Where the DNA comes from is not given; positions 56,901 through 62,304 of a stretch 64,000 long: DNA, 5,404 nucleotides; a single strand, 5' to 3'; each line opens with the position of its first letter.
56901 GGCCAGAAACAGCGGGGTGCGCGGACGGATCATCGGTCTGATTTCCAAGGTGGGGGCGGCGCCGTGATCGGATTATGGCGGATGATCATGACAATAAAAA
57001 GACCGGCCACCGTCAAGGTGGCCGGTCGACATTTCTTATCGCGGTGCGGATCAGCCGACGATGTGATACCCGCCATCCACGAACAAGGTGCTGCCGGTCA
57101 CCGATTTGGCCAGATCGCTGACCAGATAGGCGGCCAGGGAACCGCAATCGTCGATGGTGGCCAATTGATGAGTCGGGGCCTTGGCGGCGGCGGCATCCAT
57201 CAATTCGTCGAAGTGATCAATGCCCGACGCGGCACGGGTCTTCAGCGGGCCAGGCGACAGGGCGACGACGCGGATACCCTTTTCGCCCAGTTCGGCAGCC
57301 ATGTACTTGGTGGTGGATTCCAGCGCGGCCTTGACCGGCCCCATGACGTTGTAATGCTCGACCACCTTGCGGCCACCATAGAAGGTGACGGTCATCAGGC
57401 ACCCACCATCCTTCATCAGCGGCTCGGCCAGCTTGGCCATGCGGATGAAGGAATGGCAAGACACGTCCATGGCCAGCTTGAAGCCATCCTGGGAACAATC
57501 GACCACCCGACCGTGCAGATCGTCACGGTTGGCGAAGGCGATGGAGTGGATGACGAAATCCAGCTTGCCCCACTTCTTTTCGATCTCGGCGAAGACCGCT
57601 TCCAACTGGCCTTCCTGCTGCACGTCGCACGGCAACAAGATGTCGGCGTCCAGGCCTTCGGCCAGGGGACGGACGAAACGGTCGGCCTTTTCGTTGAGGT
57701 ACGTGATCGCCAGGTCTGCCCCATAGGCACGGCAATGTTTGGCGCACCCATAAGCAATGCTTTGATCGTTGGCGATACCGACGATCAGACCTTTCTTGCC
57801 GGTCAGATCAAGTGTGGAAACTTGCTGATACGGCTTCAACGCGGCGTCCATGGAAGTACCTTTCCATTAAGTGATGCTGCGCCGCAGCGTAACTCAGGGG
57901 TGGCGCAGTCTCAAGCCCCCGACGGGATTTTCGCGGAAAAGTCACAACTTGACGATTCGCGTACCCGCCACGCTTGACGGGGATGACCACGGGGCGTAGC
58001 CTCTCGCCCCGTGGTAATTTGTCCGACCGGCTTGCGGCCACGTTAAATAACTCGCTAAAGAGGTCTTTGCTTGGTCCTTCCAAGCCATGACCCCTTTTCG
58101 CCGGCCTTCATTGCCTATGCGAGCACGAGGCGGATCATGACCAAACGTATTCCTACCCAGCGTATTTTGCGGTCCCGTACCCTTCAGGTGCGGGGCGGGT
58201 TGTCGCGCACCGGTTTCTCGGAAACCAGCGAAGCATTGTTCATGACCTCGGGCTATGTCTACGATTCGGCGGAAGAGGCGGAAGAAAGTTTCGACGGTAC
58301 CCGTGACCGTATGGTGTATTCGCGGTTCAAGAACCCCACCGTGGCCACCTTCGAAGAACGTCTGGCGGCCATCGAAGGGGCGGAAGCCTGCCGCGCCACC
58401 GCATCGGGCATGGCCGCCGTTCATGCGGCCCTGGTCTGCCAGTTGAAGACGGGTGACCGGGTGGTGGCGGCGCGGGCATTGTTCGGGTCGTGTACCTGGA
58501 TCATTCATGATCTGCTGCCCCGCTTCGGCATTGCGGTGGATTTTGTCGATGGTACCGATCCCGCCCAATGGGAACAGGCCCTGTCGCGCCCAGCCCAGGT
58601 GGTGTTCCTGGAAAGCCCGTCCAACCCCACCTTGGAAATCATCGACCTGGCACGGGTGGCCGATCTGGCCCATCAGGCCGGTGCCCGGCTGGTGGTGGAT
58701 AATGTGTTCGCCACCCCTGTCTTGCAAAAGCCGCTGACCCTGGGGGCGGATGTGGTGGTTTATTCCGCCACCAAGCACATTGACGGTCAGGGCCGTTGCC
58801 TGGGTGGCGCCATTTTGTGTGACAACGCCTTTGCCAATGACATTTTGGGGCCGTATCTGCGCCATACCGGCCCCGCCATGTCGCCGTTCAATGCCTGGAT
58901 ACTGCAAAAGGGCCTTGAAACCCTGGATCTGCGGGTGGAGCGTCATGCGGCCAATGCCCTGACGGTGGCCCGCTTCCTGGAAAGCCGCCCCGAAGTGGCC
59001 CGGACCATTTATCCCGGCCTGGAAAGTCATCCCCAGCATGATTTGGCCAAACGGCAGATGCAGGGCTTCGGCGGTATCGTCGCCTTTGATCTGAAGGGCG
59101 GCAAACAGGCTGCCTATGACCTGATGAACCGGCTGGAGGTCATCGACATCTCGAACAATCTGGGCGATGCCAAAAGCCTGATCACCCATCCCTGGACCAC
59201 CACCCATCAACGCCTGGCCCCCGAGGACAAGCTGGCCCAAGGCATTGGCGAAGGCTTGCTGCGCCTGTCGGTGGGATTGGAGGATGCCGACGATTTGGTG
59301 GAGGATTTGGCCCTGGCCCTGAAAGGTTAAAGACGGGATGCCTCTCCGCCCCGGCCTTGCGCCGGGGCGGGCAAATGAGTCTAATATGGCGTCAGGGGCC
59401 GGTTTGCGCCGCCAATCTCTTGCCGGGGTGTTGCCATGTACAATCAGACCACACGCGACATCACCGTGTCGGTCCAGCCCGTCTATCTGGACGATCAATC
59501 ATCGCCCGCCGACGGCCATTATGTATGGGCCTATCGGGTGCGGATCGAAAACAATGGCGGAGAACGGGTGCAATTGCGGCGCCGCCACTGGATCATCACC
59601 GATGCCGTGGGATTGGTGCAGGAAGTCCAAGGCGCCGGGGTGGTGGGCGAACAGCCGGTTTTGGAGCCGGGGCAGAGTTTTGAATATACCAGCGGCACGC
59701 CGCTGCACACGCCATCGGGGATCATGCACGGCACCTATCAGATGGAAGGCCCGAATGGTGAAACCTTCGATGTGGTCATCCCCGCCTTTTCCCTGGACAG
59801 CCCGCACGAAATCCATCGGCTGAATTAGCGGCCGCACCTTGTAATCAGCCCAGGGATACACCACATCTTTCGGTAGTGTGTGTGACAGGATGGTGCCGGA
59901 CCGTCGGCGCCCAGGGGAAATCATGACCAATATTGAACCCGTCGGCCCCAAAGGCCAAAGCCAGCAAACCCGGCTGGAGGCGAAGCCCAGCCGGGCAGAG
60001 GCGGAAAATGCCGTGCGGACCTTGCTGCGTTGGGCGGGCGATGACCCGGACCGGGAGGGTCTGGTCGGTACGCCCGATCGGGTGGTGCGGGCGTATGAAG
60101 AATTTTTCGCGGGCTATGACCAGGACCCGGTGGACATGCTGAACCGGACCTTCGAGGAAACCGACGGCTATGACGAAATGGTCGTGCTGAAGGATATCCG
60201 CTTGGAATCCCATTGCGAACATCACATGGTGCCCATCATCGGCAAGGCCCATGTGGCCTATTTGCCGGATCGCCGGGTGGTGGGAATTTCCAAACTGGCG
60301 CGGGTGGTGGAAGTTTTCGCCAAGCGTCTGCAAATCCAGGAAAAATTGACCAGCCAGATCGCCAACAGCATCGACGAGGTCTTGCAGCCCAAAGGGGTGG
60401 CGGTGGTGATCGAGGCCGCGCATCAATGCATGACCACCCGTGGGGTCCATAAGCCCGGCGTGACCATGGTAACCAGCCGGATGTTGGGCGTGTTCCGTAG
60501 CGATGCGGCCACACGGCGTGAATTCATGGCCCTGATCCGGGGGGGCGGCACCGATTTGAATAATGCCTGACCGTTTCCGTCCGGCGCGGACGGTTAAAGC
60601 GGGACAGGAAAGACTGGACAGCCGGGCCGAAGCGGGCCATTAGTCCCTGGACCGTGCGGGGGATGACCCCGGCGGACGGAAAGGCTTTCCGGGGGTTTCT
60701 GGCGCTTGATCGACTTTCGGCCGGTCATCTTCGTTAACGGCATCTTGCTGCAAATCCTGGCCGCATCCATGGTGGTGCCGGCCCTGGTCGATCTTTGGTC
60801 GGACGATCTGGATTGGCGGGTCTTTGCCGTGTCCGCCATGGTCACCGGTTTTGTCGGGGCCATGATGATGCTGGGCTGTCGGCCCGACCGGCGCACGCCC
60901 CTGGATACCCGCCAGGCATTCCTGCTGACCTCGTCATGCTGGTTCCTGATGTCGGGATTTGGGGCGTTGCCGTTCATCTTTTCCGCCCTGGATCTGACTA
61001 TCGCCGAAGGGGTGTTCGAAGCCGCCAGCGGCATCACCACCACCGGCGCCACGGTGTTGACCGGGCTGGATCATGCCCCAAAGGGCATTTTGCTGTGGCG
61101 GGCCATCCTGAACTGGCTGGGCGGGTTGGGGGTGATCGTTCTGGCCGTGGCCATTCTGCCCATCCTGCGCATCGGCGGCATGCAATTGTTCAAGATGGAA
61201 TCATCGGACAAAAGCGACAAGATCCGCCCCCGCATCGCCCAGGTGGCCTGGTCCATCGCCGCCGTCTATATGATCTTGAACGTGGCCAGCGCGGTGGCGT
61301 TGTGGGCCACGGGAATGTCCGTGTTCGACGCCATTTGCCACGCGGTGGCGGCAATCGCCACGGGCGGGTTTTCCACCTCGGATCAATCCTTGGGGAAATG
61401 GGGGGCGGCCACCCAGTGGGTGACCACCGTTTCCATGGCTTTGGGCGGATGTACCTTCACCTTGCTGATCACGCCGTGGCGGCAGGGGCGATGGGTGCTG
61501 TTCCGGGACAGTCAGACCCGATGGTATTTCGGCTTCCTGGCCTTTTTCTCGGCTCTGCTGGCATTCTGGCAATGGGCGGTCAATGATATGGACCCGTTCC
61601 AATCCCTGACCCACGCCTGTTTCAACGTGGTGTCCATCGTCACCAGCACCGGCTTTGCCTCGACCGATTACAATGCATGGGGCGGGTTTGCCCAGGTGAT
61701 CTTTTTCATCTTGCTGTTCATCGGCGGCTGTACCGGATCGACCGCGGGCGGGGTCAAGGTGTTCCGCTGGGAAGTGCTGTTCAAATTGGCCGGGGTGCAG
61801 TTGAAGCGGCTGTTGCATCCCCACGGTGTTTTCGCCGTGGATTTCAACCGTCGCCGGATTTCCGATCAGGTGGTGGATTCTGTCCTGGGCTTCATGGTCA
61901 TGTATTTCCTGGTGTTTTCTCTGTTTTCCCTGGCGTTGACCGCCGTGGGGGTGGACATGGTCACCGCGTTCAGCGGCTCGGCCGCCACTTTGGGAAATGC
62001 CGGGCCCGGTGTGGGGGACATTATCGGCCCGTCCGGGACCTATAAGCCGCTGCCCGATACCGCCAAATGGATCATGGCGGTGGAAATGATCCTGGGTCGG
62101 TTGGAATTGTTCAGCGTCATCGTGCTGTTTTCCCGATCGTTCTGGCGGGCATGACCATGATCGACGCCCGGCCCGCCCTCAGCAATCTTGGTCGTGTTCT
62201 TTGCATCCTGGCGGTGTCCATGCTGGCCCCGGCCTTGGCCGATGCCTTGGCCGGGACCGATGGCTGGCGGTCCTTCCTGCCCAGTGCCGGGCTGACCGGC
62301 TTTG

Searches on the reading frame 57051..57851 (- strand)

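Call 10: search_protein_families(library=pfam, proteins=[window:57051-57851:-], max_evalue=0.01)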
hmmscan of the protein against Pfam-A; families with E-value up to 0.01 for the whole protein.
window:57051-57851:- (266 aa): 3 families
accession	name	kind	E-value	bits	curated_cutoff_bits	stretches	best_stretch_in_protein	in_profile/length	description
PF13561.12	adh_short_C2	-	6.3e-87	291.5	27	1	25-263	1-236/236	Enoyl-(Acyl carrier protein) reductase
PF00106.31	adh_short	-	3.9e-20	72.6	26.6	1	28-211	8-190/195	short chain dehydrogenase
PF12241.14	Enoyl_reductase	-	0.0053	16.6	22.1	0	84-114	38-68/236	Trans-2-enoyl-CoA reductase catalytic region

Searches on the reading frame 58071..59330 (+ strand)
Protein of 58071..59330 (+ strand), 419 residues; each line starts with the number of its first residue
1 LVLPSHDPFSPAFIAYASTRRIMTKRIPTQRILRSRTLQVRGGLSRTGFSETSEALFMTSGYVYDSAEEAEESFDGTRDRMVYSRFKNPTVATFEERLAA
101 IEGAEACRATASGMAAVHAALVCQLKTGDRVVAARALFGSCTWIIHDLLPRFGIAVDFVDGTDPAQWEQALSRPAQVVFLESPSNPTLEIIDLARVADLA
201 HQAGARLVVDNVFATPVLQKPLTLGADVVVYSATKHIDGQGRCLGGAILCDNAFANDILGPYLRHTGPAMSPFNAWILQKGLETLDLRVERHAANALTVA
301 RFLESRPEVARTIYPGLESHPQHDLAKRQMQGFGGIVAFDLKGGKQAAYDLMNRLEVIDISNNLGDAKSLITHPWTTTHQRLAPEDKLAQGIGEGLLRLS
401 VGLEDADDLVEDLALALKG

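Call 8: search_protein_families(library=pfam, proteins=[window:58071-59330:+], max_evalue=0.1)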
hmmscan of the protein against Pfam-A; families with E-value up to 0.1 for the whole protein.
window:58071-59330:+ (419 aa): 5 families
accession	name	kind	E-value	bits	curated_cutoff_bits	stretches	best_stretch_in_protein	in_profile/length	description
PF01053.26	Cys_Met_Meta_PP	-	4.6e-131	437.3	27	1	37-418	2-381/381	Cys/Met metabolism PLP-dependent enzyme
PF00155.27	Aminotran_1_2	-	1.3e-07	31.6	19.7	1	86-237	38-221/361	Aminotransferase class I and II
PF00266.25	Aminotran_5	-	4.6e-06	26.3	21.5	1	107-236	67-202/371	Aminotransferase class-V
PF01041.23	DegT_DnrJ_EryC1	-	5e-05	23.1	19.8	1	88-142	23-78/360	DegT/DnrJ/EryC1/StrS aminotransferase family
PF02347.22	GDC-P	-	0.0093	15.3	26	1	109-234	136-257/429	Glycine cleavage system P-protein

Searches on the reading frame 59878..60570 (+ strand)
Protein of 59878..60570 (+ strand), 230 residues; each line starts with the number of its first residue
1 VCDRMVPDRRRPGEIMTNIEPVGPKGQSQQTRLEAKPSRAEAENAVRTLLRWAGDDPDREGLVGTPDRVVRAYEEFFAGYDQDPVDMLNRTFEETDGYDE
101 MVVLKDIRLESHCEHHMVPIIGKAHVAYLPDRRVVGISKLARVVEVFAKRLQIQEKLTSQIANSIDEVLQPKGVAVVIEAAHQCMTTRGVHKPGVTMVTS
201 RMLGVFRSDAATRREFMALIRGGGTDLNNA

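Call 8: search_protein_families(library=pfam, proteins=[window:59878-60570:+], max_evalue=0.1)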
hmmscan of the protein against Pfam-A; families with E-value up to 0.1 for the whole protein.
window:59878-60570:+ (230 aa): 2 families
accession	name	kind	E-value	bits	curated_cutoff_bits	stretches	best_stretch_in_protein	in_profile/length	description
PF01227.27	GTP_cyclohydroI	-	1.5e-77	259.5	27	1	43-221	2-179/179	GTP cyclohydrolase I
PF14489.11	QueF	-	0.00037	21.1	27.3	1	122-177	4-59/81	QueF-like protein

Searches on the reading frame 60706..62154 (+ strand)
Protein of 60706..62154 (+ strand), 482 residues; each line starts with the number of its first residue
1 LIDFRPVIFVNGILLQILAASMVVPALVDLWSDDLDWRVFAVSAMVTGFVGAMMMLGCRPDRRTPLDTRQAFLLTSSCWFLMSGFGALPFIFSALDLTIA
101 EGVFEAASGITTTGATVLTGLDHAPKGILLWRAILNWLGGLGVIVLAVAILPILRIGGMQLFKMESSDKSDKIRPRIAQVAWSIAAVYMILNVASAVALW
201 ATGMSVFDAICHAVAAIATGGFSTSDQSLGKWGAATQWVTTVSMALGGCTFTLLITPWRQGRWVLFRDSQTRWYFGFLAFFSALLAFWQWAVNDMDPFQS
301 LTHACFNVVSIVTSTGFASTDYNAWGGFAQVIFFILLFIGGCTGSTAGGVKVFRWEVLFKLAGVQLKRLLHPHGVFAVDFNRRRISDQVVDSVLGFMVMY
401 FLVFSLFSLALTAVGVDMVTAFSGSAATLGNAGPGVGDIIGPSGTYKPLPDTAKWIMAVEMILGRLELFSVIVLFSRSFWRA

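Call 8: search_protein_families(library=pfam, proteins=[window:60706-62154:+], max_evalue=0.1)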
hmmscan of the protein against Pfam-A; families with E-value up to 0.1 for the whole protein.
window:60706-62154:+ (482 aa): 1 family
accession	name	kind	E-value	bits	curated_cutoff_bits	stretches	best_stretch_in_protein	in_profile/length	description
PF02386.22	TrkH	-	3.8e-68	230.6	27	1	61-476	25-491/502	Cation transport protein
